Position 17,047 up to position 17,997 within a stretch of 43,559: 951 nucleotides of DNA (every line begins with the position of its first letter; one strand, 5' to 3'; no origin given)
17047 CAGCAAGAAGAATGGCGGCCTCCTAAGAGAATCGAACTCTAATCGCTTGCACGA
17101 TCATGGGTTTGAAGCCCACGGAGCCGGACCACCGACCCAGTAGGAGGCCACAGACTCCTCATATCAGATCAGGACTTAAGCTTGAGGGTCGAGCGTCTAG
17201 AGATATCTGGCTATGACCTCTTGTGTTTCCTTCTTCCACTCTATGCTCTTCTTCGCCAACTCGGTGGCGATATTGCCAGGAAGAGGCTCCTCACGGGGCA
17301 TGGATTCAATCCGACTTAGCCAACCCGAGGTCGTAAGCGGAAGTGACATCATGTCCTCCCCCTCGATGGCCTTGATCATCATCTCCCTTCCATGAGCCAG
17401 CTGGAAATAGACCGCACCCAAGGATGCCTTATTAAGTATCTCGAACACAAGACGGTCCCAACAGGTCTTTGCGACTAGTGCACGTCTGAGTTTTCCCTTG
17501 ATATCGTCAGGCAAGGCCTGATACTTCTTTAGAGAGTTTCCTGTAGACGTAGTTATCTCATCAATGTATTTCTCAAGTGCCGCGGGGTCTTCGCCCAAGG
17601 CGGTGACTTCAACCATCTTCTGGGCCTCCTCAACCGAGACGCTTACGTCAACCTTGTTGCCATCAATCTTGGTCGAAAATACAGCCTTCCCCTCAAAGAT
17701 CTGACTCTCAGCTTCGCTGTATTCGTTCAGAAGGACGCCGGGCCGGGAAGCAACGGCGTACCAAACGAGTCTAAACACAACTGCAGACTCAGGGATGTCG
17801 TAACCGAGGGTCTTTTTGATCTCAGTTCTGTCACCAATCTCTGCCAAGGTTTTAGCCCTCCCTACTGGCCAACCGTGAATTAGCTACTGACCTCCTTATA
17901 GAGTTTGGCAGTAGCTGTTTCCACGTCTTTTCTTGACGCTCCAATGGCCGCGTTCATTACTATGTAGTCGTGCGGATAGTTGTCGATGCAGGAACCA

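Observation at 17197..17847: Uncharacterised 216-aa gene embedded in the selB-spcS-tRNA(Sec) operon: candidate novel Sec-pathway factor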

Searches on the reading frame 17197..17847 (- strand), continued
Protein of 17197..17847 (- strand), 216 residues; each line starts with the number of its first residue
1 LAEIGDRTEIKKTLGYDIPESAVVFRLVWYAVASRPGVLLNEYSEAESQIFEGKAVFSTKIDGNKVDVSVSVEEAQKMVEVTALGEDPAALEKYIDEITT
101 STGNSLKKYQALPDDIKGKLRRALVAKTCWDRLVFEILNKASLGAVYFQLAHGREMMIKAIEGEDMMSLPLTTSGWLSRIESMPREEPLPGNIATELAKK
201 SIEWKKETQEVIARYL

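Call 82: search_protein_families(library=ncbifam, proteins=[L072:10695-10907:+, L085:1921-2151:+, L079:187-1176:+], max_evalue=0.01)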
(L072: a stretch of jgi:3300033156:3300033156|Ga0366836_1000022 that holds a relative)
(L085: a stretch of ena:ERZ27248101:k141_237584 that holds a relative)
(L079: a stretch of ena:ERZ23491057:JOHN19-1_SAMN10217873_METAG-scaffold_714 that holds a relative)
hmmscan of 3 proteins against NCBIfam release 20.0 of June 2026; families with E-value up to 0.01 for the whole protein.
L072:10695-10907:+ (71 aa): 0 families

L085:1921-2151:+ (77 aa): 1 family
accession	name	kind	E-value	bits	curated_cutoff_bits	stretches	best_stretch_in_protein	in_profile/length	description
NF053868.1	DS1_1_antiphage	equivalog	0.0024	16.9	330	1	13-67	223-278/369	nucleoid-associated anti-phage protein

L079:187-1176:+ (330 aa): 15 families
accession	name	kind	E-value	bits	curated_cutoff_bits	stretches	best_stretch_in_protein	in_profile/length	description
TIGR03267.1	methan_mark_2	hypoth_equivalog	4.7e-69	232.9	365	1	4-320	2-318/323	methanogenesis marker 2 protein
TIGR04049.1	AIR_rel_sll0787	hypoth_equivalog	6e-65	219.4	321.3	1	5-321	2-314/318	sll0787 family AIR synthase-like protein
TIGR04050.1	MSMEG_0567_Cter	hypoth_equivalog_domain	8.1e-35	120.7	312.2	1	19-310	8-285/296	MSMEG_0567/sll0787 family protein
TIGR01379.1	thiL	equivalog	3.6e-21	75.5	184.15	1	38-310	18-308/320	thiamine-phosphate kinase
NF004353.0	PRK05731.2-2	equivalog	3.8e-12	45.9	301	1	41-171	16-147/311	thiamine-phosphate kinase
TIGR01736.1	FGAM_synth_II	equivalog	3.2e-10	38.9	525.75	2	127-311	145-344/718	phosphoribosylformylglycinamidine synthase subunit PurL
TIGR00476.1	selD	equivalog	1.4e-09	37.6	125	1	38-170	39-172/311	selenide, water dikinase SelD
NF004351.0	PRK05731.1-4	equivalog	1.9e-09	37.1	324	1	46-184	39-182/321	thiamine-phosphate kinase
NF002290.1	PRK01213.1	equivalog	2.4e-09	35.9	648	1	44-306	423-698/723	phosphoribosylformylglycinamidine synthase subunit PurL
NF004350.0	PRK05731.1-1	equivalog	5.9e-07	28.7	441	1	41-249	25-242/325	thiamine-phosphate kinase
TIGR00878.1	purM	equivalog_domain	7.4e-07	28.7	236.35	1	56-170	52-177/332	phosphoribosylformylglycinamidine cyclo-ligase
NF002098.0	PRK00943.1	equivalog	3.1e-06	26.3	299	1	44-171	49-177/347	selenide, water dikinase SelD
NF010705.0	PRK14105.1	equivalog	4.7e-05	22.4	291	1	42-170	45-173/345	selenide, water dikinase SelD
NF010690.0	PRK14090.1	equivalog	0.0019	16.6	1047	1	84-256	88-272/601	phosphoribosylformylglycinamidine synthase subunit PurL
TIGR02124.1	hypE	equivalog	0.0051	15.8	251.6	1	44-170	33-165/332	hydrogenase expression/formation protein HypE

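Call 88: search_solved_structures(query=A6, max_evalue=10)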
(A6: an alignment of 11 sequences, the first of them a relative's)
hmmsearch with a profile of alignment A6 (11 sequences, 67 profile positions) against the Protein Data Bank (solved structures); distinct sequences matched with E-value up to 10: 15.
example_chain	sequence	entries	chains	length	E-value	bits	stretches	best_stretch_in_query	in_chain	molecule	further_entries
2n1u_A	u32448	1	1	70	0.018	18.5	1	9-60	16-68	Histone deacetylase complex subunit SAP30L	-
2kdp_A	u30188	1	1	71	0.037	17.5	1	9-59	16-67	Histone deacetylase complex subunit SAP30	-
3kw0_A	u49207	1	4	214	0.17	15.4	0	19-47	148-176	Cysteine peptidase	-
4v7o_AI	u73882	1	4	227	0.41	14.1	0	1-25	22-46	Proteasome component PRE6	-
1g65_C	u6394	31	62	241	0.46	14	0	1-25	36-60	Proteasome component PRE6 | 20S PROTEASOME | PRE6 isoform 1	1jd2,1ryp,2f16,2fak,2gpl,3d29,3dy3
1g0u_C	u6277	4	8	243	0.48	13.9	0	1-25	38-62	PROTEASOME COMPONENT PRE6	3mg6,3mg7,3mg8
8p66_B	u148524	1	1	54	0.48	13.9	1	37-57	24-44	Clp protease ClpC,Heat shock survival AAA family ATPase ClpK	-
6ef1_D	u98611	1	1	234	0.48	13.9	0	1-25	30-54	Proteasome subunit alpha type-4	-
6ef0_D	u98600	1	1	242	0.51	13.8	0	1-25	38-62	Proteasome subunit alpha type-4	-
6ef2_D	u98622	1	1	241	0.54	13.7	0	1-25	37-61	Proteasome subunit alpha type-4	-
6fvt_d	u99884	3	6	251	0.69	13.4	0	1-25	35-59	Proteasome subunit alpha type-4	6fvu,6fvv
6fvw_d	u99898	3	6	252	0.71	13.4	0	1-25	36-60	Proteasome subunit alpha type-4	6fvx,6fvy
10mt_C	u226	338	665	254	0.73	13.3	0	1-25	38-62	Proteasome subunit alpha type-4 | PROTEASOME COMPONENT PRE6 | HLJ1_G0048980.mRNA.1.CDS.1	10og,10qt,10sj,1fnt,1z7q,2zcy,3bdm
4e0i_A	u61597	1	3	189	1.2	12.6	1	18-57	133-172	Mitochondrial FAD-linked sulfhydryl oxidase ERV1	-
8y4c_H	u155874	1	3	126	1.3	12.6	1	11-51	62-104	XGv280 Heavy chain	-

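Call 89: search_protein_families(library=pfam, alignment_id=A6, max_evalue=1)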
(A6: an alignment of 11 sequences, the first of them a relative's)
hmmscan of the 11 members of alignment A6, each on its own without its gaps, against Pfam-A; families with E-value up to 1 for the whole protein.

A. member 1, L072:10695-10907:+ (71 aa): 3 families
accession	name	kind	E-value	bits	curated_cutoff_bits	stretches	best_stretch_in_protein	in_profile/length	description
PF13866.11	zf-SAP30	-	0.02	15.4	25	1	13-62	13-67/72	SAP30 zinc-finger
PF25818.1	MTRES1_C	-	0.037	14.9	27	1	17-64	4-51/103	Mitochondrial transcription rescue factor 1, C-terminal domain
PF05485.17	THAP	-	0.089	14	23.9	0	10-56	1-62/87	THAP domain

B. families by the number of members that match (of 11 scanned): 7 families
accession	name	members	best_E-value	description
PF05485.17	THAP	6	0.002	THAP domain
PF13866.11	zf-SAP30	5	0.02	SAP30 zinc-finger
PF01084.26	Ribosomal_S18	1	0.011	Ribosomal protein S18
PF25655.1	Phi6_P8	1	0.032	Phi6 bacteriophage P8 capsid protein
PF25818.1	MTRES1_C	1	0.037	Mitochondrial transcription rescue factor 1, C-terminal domain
PF21671.2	CPL1-like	1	0.047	Protein CPL1-like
PF23392.1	DUF7101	1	0.096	Domain of unknown function (DUF7101)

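Call 92: list_cluster_members(proteins=[P0038, P0198, P0035, P0036, P0039, P0073, P0106, P0214, P0244, P0263])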
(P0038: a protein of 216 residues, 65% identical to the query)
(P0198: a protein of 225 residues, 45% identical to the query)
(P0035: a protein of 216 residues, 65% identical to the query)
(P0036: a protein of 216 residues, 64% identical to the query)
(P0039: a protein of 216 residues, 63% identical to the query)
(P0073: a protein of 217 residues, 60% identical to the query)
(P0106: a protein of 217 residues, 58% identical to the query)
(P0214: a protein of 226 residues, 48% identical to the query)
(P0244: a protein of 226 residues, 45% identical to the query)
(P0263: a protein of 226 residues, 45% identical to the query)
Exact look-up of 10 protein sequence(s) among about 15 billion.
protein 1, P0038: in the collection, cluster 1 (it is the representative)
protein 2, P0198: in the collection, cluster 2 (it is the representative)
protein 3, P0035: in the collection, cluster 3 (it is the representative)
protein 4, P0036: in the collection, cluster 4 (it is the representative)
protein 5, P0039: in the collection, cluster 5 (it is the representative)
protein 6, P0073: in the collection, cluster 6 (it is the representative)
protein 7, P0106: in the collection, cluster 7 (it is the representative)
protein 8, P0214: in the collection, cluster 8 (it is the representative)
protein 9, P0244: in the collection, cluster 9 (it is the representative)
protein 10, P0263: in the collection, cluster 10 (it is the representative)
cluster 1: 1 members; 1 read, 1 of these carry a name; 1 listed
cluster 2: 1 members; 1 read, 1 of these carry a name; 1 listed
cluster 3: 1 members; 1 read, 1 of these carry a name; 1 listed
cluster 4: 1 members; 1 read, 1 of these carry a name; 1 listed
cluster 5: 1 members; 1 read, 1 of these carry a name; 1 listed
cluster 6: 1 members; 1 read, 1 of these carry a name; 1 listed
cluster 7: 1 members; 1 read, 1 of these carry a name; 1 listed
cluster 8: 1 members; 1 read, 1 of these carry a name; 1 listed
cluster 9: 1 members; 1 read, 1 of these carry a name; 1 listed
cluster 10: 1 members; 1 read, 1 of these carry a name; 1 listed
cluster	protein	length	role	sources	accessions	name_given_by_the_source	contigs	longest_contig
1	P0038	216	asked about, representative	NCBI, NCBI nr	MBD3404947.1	MAG: hypothetical protein GF411_02285 [Candidatus Lokiarchaeota archaeon] | hypothetical protein [Candidatus Lokiarchaeota archaeon]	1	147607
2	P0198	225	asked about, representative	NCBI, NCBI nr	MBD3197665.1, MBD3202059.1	MAG: hypothetical protein GF317_21610 | hypothetical protein [Candidatus Lokiarchaeota archaeon]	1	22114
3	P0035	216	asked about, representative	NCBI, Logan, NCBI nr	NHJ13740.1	MAG: hypothetical protein EAX95_08685 [Candidatus Thorarchaeota archaeon] | hypothetical protein [Candidatus Thorarchaeota archaeon]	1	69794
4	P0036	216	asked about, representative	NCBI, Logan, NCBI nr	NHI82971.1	MAG: hypothetical protein EAX81_01520 [Candidatus Thorarchaeota archaeon] | hypothetical protein [Candidatus Thorarchaeota archaeon]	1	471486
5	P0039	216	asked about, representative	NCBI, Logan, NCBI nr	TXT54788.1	MAG: hypothetical protein BAJATHORv1_50039 [Candidatus Thorarchaeota archaeon]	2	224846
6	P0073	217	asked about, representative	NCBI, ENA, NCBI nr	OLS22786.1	MAG: hypothetical protein ThorAB25_25080 [Candidatus Thorarchaeota archaeon AB_25]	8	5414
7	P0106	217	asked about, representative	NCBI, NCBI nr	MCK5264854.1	MAG: hypothetical protein KAR03_04540 [Candidatus Thorarchaeota archaeon] | hypothetical protein [Candidatus Thorarchaeota archaeon]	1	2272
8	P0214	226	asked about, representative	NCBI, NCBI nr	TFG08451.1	MAG: hypothetical protein EU539_02335 [Promethearchaeota archaeon] | MAG: hypothetical protein EU539_02335 [Candidatus Lokiarchaeota archaeon]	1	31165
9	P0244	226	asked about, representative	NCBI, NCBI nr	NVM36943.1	MAG: hypothetical protein HWN81_15205 [Candidatus Lokiarchaeota archaeon] | hypothetical protein [Candidatus Lokiarchaeota archaeon]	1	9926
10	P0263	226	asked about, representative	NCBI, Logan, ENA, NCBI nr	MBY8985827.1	MAG: hypothetical protein KGD65_12205 [Candidatus Lokiarchaeota archaeon] | hypothetical protein [Candidatus Lokiarchaeota archaeon]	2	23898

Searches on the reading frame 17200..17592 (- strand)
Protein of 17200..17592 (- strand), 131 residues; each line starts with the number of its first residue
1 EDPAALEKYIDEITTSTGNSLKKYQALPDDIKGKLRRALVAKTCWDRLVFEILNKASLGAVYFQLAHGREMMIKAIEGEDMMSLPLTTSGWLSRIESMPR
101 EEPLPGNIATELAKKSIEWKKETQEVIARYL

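Call 48: predict_structure(alignment_id=A3)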
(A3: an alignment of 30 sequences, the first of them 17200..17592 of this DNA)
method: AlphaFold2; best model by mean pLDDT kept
length: 131 residues; sequences in the alignment: 30
mean_pLDDT: 94.9   pTM: 0.82
mean pLDDT of the five models: 94.9, 94.6, 94.4, 94.3, 94.0
residues with pLDDT >= 90: 121; 70-90: 9; 50-70: 1; < 50: 0
segments of 3 or more residues with pLDDT < 50: none
pLDDT, mean of each block of 10 residues (from residue 1): 91 94 95 97 98 97 98 93 89 95 96 97 94 84
secondary structure, 60 per line:
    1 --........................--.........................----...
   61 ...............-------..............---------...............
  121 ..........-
elements in order: H3-26 H29-53 H58-75 H83-96 H106-130

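Call 53: fold_search(model_id=the predicted structure, library=pdb)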
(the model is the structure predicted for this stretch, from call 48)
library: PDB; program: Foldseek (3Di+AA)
matches with E <= 10: 378; with E <= 0.001: 0
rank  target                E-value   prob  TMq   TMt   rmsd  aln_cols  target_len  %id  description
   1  2j9w_A                5.3e-02  1.00  0.58  0.73   2.5        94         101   13  Structural insight into the ESCRT-I-II link and its role in MVB trafficking (released 2007-01-23)
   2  2j9w_B                1.1e-01  1.00  0.56  0.71   2.8        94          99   14  Structural insight into the ESCRT-I-II link and its role in MVB trafficking (released 2007-01-23)
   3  8sjh_B                6.3e-01  0.25  0.27  0.31   7.8       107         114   10  Zn-Bound Structure of Computationally Designed Homotrimer TP1 (released 2023-07-05)
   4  5maw_E                8.7e-01  0.60  0.41  0.44   5.3       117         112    7  Crystal structure of the flagellin-FliS complex from Bacillus subtilis (released 2017-12-20)
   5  9eai_A                8.7e-01  0.30  0.35  0.17   6.2       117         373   18  Structure of nanobody AT206 in complex with the losartan-bound angiotensin II type I receptor (AT1R) (released 2025-03-05)
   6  9w32_A                9.6e-01  0.41  0.42  0.18   5.2       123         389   11  antagonist 1-bound inactive SSTR5 structure (released 2026-01-21)
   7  6s18_A                1.1e+00  0.47  0.37  0.34  17.9       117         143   14  Ligand binding domain of the P. putida receptor PcaY_PP in complex with glycerol (released 2020-10-21)
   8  9hap_R                1.1e+00  0.63  0.45  0.20   4.3       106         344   16  Cryo-EM structure of inactive human arginine-vasopressin (AVP) V2 receptor (V2R) with tolvaptan (released 2025-06-04)
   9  6s37_B                1.1e+00  0.30  0.31  0.33   7.4       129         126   11  Ligand binding domain of the P. putida receptor PcaY_PP in complex with salicylic acid (released 2020-10-21)
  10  6dyj_A                1.1e+00  0.28  0.34  0.39   6.4       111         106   13  Iron-bound structure of the engineered cyt b562 variant, CH3Y* (released 2019-04-24)
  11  3ddh_A                1.1e+00  0.13  0.24  0.16  16.6       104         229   15  The structure of a putative haloacid dehalogenase-like family hydrolase from Bacteroides thetaiotaomicron VPI-5482 (released 2008-09-30)
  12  8sjh_C                1.2e+00  0.15  0.25  0.29   7.8       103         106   12  Zn-Bound Structure of Computationally Designed Homotrimer TP1 (released 2023-07-05)
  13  7nsb_7                1.3e+00  0.23  0.37  0.13  10.4       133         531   10  Supramolecular assembly module of yeast Chelator-GID SR4 E3 ubiquitin ligase (released 2021-05-05)
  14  4u7i_A                1.3e+00  0.41  0.35  0.48  12.3       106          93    8  Structure of the complex of Spartin MIT and IST1 MIM (released 2015-02-11)
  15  8del_A                1.3e+00  0.21  0.29  0.33   6.9       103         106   10  Trimeric Heme-Free Cytochrome Variant ApoCyt-TriCyt3 (released 2022-07-06)
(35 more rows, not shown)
